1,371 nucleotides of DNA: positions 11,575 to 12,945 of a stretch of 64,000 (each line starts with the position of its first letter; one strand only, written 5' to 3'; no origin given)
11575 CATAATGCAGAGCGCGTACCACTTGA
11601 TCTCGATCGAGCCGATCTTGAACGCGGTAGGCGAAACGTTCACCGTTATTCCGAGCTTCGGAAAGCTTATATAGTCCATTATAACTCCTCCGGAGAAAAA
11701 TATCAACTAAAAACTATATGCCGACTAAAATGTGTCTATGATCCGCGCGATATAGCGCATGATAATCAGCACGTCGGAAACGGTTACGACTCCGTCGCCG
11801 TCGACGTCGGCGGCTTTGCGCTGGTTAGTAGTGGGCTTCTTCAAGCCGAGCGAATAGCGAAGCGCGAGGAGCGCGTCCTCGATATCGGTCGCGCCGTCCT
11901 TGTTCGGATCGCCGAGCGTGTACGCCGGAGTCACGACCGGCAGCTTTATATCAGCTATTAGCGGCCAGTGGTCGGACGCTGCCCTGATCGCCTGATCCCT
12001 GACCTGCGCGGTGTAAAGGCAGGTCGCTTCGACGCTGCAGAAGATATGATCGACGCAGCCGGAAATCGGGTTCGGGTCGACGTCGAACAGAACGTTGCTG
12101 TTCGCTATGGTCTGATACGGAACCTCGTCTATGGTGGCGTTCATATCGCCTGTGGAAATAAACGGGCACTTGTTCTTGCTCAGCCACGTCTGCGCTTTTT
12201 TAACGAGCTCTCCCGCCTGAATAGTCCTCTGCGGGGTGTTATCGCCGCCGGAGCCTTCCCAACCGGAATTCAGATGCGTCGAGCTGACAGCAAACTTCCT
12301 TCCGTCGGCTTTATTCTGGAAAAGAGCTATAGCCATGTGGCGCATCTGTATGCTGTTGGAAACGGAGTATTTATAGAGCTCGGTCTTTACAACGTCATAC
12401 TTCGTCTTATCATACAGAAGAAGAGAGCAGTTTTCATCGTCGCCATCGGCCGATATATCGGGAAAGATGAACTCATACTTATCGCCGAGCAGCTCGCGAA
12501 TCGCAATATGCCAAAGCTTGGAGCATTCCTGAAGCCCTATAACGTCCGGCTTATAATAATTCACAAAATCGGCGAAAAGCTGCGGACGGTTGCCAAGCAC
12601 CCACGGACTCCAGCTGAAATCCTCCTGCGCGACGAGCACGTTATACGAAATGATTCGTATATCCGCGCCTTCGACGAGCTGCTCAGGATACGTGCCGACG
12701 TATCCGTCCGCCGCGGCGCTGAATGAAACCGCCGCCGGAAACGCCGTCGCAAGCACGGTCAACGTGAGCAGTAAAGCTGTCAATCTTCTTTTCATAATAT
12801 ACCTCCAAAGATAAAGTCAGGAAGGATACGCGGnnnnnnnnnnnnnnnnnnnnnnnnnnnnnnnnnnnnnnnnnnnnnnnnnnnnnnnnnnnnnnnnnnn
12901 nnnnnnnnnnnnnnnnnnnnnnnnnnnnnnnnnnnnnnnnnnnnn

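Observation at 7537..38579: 31-kb co-directional block of dockerin-tagged proteins with no cohesin partner in the window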

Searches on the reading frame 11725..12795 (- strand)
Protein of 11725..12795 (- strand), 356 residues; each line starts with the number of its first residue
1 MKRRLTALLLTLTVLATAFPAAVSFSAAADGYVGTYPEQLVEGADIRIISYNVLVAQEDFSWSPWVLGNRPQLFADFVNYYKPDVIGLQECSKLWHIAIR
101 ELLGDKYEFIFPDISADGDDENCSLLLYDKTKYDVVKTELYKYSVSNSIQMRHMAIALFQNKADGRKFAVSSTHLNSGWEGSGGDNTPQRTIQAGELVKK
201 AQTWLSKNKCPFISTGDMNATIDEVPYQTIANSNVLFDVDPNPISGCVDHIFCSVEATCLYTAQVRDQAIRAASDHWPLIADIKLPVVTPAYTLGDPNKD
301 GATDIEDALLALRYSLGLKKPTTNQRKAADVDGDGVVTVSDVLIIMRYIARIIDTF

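Call 4: search_protein_families(library=pfam, proteins=[window:11725-12795:-], max_evalue=0.01)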
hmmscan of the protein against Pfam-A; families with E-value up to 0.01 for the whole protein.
window:11725-12795:- (356 aa): 2 families
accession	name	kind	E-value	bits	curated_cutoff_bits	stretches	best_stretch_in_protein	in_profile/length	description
PF00404.24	Dockerin_1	-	6.5e-11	42.7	22.9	1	294-349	1-56/57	Dockerin type I domain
PF03372.29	Exo_endo_phos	-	8.9e-10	39.1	24.5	1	50-276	2-225/225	Endonuclease/Exonuclease/phosphatase family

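Call 13: find_encoding_contigs(protein=window:11725-12795:-, flank=10000, max_places=6)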
Protein window:11725-12795:- (356 aa): no gene with exactly this product is on record in the collection.

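Call 19: search_protein_families(library=ncbifam, proteins=[window:11725-12795:-], max_evalue=0.01)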
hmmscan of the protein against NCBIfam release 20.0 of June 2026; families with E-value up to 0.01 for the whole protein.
window:11725-12795:- (356 aa): 3 families
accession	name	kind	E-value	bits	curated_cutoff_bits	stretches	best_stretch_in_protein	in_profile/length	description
NF033681.1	ExeM_NucH_DNase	subfamily_domain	2.7e-06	26.6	300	1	104-233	319-459/546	ExeM/NucH family extracellular endonuclease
NF049990.1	CellobisidaseCelK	equivalog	3.4e-05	22.2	1700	1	293-356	828-889/889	cellulose 1,4-beta-cellobiosidase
TIGR00633.1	xth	equivalog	0.0023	17.5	99.05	0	69-222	18-154/255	exodeoxyribonuclease III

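Call 20: search_solved_structures(query=window:11725-12795:-, max_evalue=0.1, show_alignments=1)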
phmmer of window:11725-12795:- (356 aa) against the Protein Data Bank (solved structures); distinct sequences matched with E-value up to 0.1: 27.
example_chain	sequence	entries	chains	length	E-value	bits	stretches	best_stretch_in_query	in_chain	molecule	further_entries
4fl4_A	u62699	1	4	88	3.7e-06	29.4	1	294-354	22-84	Glycoside hydrolase family 9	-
8x39_A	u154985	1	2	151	1.2e-05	27.7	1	291-350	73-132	Serine protease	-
8x3a_A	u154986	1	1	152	1.2e-05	27.7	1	291-350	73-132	Serine protease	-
8zvk_A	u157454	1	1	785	2.1e-05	26.9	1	287-356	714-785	AaBgIC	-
2ccl_B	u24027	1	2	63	8.5e-05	24.9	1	293-353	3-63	ENDO-1,4-BETA-XYLANASE Y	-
4cj0_A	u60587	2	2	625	0.00019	23.8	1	294-354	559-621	ENDOGLUCANASE D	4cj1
1clc_A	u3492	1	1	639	0.00019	23.7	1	294-354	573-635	ENDOGLUCANASE CELD; EC: 3.2.1.4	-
6mal_A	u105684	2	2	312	0.00025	23.4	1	70-235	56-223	Nocturnin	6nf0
6bt1_A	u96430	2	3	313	0.00025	23.4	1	70-235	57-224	Nocturnin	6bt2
1ohz_B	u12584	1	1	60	0.00043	22.6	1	294-353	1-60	ENDO-1,4-BETA-XYLANASE Y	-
4dh2_B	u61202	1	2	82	0.00088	21.6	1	293-354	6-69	Dockerin type 1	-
2mte_A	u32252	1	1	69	0.0027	20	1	294-355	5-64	Cellulose 1,4-beta-cellobiosidase (reducing end) CelS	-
1daq_A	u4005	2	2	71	0.0027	20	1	294-355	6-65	ENDOGLUCANASE SS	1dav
2y3n_B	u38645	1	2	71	0.0038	19.5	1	294-351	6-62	CELLULOSOMAL FAMILY-48 PROCESSIVE GLYCOSIDE HYDROLASE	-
3mpr_A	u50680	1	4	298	0.0047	19.2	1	46-238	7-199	Putative endonuclease/exonuclease/phosphatase family protein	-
4c1r_A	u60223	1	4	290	0.007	18.6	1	48-238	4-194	MANNOSYL-6-PHOSPHATASE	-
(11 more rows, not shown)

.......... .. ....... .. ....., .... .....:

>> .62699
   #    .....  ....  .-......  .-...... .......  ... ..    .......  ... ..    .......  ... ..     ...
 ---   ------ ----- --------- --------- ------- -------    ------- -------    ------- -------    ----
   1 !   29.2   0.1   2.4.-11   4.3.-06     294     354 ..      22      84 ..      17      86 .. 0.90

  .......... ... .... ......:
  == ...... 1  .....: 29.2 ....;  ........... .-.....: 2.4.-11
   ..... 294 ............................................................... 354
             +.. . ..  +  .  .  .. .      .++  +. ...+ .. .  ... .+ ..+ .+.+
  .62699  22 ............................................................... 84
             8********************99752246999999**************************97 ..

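Call 33: find_homologous_proteins(query=window:11725-12795:-, max_evalue=0.00001)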
Query window:11725-12795:- (356 aa): 24 proteins with E <= 0.00001 among 3421 candidates.
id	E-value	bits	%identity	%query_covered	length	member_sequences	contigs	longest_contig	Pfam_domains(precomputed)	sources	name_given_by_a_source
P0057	6.6e-231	783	97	100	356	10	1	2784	PF00404.25,PF03372.30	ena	-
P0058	1.5e-228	776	94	100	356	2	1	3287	PF00404.25,PF03372.30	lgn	-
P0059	2.1e-214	729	87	100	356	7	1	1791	PF00404.25,PF03372.30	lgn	-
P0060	7.0e-210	714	86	100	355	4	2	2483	PF00404.25,PF03372.30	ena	-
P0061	1.3e-208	710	85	100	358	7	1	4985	PF00404.25,PF03372.30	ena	-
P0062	2.6e-208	709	85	100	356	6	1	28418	PF00404.25,PF03372.30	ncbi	-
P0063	3.6e-206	702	83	100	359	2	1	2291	PF00404.25,PF03372.30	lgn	-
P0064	1.5e-205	700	84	100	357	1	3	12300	PF00404.25,PF03372.30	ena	-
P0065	1.3e-197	674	82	100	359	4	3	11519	PF00404.25,PF03372.30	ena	-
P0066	1.3e-192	657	80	100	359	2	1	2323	PF00404.25,PF03372.30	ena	-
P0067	5.6e-176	603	86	83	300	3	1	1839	PF03372.30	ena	-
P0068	4.0e-151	521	88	71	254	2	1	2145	PF00404.25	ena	-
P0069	4.6e-87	310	53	65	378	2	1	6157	PF00404.25,PF07523.19,PF03372.30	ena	-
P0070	1.8e-39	154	37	79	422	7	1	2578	PF03372.30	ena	-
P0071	9.4e-39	151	37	73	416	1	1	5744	PF03372.30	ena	-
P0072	1.5e-38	151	34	77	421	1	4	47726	PF03372.30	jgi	-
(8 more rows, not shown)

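Call 35: search_solved_structures(query=A1, max_evalue=0.01, show_alignments=0)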
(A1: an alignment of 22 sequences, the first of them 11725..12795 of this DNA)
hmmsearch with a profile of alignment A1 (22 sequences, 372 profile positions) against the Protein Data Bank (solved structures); distinct sequences matched with E-value up to 0.01: 29.
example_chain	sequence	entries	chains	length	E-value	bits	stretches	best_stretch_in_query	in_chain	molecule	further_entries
3g6s_A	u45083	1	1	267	2.7e-18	69.2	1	43-282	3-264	Putative endonuclease/exonuclease/phosphatase family protein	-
3mpr_A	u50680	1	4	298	6.8e-15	58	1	43-261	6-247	Putative endonuclease/exonuclease/phosphatase family protein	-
4c1r_A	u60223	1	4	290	1.2e-14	57.2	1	44-261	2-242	MANNOSYL-6-PHOSPHATASE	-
6mal_A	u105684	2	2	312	6.4e-12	48.3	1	44-250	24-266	Nocturnin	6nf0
6bt1_A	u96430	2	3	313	6.5e-12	48.2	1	44-250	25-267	Nocturnin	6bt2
4z0v_A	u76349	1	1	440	2.2e-10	43.2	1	26-247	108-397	2',5'-phosphodiesterase 12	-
4z2b_A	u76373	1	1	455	2.4e-10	43.1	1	26-247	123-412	2',5'-phosphodiesterase 12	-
4zkf_A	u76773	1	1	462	2.6e-10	43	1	26-247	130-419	2',5'-phosphodiesterase 12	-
3l1w_A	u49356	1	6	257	5.3e-08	35.4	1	45-277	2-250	Uncharacterized protein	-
4fpv_A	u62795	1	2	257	5.9e-07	31.9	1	37-219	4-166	Tyrosyl-DNA phosphodiesterase 2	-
6ca4_A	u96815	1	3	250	2.7e-06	29.7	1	62-219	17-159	Tyrosyl-DNA phosphodiesterase 2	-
4f1h_B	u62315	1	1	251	4.4e-06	29.1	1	44-219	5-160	Tyrosyl-DNA phosphodiesterase 2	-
4f1h_A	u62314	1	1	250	6.3e-06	28.5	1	63-219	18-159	Tyrosyl-DNA phosphodiesterase 2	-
5j3p_A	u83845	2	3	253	0.00032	22.9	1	63-219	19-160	Tyrosyl-DNA phosphodiesterase 2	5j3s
5ino_A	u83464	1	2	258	0.00036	22.8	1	63-219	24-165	Tyrosyl-DNA phosphodiesterase 2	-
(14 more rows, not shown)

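Call 37: find_encoding_contigs(protein=P0062, flank=10000, max_places=3)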
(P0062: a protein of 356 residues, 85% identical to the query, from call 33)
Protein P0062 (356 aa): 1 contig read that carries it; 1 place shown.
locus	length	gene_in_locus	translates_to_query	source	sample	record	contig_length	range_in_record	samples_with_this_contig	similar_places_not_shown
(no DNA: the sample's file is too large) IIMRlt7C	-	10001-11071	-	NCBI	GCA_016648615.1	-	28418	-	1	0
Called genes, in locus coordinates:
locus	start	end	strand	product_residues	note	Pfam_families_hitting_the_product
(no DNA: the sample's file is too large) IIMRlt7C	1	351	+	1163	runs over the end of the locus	PF02018:CBM_4_9, PF00629:MAM (faint), PF02018:CBM_4_9, PF03372:Exo_endo_phos (weak), PF07523:Big_3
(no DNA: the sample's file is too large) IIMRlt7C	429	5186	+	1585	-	PF00722:Glyco_hydro_16, PF24817:WD40_WDHD1_1st, PF23414:Beta-prop_EML_2, PF24807:WD40_CDC20-Fz, PF24814:WD40_Prp19, PF25173:Beta-prop_WDR3_1st, PF25174:Beta-prop_THOC3, PF23381:Beta-prop_IFT122_1st, +15 more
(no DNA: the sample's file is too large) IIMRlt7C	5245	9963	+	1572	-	PF14200:RicinB_lectin_2, PF00722:Glyco_hydro_16, PF24807:WD40_CDC20-Fz, PF24817:WD40_WDHD1_1st, PF25172:Beta-prop_WDR3_2nd, PF25174:Beta-prop_THOC3, PF23414:Beta-prop_EML_2, PF24814:WD40_Prp19, +25 more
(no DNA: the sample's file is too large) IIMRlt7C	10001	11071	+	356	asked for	PF03372:Exo_endo_phos, PF00404:Dockerin_1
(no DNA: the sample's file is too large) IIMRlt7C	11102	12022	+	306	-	PF01790:LGT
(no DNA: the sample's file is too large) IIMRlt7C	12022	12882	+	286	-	PF00763:THF_DHG_CYH, PF02882:THF_DHG_CYH_C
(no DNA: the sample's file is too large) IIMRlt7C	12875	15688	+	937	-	PF00245:Alk_phosphatase, PF02018:CBM_4_9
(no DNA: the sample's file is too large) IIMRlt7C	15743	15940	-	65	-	-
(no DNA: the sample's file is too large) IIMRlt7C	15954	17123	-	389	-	PF01545:Cation_efflux, PF16916:ZT_dimer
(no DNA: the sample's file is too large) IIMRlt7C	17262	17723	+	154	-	?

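Call 38: find_encoding_contigs(protein=P0072, flank=10000, max_places=2)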
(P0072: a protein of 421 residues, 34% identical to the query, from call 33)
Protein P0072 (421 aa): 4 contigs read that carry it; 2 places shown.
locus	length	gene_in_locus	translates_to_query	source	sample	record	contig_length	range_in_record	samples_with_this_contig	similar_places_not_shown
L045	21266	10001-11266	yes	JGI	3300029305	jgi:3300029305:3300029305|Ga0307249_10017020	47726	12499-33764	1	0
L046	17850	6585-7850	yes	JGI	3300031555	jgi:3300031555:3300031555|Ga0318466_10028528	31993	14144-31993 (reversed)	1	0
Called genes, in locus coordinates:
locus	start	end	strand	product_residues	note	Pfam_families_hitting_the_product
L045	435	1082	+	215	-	PF16255:Lipase_GDSL_lke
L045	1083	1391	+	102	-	-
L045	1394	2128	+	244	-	PF16227:DUF4886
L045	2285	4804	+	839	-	PF02018:CBM_4_9, PF17996:CE2_N (weak), PF00657:Lipase_GDSL, PF13472:Lipase_GDSL_2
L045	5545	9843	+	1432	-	PF02018:CBM_4_9, PF03372:Exo_endo_phos, PF17996:CE2_N, PF00657:Lipase_GDSL, PF13472:Lipase_GDSL_2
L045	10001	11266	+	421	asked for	PF03372:Exo_endo_phos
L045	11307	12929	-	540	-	PF00474:SSF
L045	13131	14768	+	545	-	PF00501:AMP-binding, PF13193:AMP-binding_C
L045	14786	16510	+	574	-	PF01855:POR_N, PF02775:TPP_enzyme_C, PF00037:Fer4 (faint)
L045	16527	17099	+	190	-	PF01558:POR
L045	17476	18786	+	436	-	PF00501:AMP-binding, PF04443:LuxE (weak), PF14535:AMP-binding_C_2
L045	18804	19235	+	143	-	PF01842:ACT (weak), PF13291:ACT_4 (faint), PF19571:ACT_8, PF22629:ACT_AHAS_ss (faint), PF13840:ACT_7 (faint)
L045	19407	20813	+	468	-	PF01546:Peptidase_M20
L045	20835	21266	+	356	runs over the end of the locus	PF01321:Creatinase_N, PF00557:Peptidase_M24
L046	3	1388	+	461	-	?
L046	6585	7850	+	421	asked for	PF03372:Exo_endo_phos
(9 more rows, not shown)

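Call 94: search_solved_structures(query=window:11725-12660:-, max_evalue=1, show_alignments=3)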
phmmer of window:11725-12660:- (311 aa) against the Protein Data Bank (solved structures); distinct sequences matched with E-value up to 1: 41.
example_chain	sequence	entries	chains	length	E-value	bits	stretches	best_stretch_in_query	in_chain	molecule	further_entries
4fl4_A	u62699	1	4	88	3.1e-06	29.8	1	249-309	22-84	Glycoside hydrolase family 9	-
8x39_A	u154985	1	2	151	8.6e-06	28.3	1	246-305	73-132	Serine protease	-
8x3a_A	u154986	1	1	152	8.9e-06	28.3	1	246-305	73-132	Serine protease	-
8zvk_A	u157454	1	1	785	1.7e-05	27.3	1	242-311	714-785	AaBgIC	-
2ccl_B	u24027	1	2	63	7.2e-05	25.3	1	248-308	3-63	ENDO-1,4-BETA-XYLANASE Y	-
4cj0_A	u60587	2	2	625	0.00015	24.2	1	249-309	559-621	ENDOGLUCANASE D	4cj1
1clc_A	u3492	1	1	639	0.00016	24.2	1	249-309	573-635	ENDOGLUCANASE CELD; EC: 3.2.1.4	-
6mal_A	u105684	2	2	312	0.00023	23.7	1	27-190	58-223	Nocturnin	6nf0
6bt1_A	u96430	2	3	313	0.00023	23.6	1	27-190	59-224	Nocturnin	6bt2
1ohz_B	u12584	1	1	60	0.00036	23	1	249-308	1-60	ENDO-1,4-BETA-XYLANASE Y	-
4dh2_B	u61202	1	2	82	0.00067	22.1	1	248-309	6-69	Dockerin type 1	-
2mte_A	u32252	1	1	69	0.0023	20.4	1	249-310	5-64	Cellulose 1,4-beta-cellobiosidase (reducing end) CelS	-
1daq_A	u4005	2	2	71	0.0024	20.3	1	249-310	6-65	ENDOGLUCANASE SS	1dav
2y3n_B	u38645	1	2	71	0.0031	19.9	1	249-306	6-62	CELLULOSOMAL FAMILY-48 PROCESSIVE GLYCOSIDE HYDROLASE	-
9qfa_A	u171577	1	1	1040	0.004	19.6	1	250-307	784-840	Ruminococcus bromii Amy12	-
4c1r_A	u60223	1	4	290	0.0059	19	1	3-193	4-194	MANNOSYL-6-PHOSPHATASE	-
3mpr_A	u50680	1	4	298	0.0063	18.9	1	3-193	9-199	Putative endonuclease/exonuclease/phosphatase family protein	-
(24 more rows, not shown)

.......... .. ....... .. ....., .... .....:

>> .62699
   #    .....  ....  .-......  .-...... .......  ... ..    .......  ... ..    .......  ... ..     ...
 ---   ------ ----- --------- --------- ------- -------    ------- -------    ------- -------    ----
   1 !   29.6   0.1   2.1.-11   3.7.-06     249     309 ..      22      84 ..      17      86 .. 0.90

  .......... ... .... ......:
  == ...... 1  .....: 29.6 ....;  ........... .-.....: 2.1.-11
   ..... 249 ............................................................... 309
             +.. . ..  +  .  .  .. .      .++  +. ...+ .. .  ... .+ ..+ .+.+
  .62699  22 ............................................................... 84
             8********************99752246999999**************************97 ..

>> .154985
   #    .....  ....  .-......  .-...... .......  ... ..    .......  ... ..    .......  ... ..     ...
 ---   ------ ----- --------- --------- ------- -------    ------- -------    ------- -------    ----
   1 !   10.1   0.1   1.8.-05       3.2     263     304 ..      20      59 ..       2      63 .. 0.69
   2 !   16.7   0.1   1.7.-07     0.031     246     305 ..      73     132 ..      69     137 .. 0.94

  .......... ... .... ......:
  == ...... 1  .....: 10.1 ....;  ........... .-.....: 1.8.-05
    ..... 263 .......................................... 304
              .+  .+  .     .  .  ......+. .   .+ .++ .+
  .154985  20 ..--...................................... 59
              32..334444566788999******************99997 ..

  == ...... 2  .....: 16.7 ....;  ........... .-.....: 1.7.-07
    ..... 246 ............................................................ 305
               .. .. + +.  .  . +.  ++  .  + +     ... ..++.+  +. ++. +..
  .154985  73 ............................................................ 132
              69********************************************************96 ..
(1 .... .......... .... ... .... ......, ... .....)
